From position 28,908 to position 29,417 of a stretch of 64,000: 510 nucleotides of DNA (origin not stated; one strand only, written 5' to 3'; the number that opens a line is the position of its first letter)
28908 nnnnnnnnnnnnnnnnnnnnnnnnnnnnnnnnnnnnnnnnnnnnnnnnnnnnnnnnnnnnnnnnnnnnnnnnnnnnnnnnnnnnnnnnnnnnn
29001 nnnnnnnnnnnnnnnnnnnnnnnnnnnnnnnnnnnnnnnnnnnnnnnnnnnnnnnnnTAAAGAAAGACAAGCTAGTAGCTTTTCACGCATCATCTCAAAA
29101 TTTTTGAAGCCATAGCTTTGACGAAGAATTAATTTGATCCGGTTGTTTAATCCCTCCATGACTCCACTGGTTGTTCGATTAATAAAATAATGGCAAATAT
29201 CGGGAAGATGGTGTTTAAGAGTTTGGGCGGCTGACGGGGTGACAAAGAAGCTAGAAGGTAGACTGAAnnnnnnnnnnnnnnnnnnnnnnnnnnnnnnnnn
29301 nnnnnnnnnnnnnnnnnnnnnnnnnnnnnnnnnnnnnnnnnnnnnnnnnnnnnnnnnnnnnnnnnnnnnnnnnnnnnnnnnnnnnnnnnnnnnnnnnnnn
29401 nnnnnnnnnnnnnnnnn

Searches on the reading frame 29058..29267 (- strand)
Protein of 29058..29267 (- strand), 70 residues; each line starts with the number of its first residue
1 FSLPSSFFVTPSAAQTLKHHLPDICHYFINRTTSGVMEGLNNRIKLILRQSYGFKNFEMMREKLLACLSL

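Call 82: search_protein_families(library=pfam, proteins=[window:29058-29267:-], max_evalue=1)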
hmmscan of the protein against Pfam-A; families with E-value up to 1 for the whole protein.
seq(70 aa): 1 family
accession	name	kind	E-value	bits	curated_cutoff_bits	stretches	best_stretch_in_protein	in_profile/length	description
PF01610.23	DDE_Tnp_ISL3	-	3.9e-14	53.5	23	1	12-62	188-238/240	Transposase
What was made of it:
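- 29055..29267 (-): C-terminal remnant of an ISL3-family transposase gene. PF01610 3.9e-14, matching profile positions 188-238 of 240 only (call 82).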
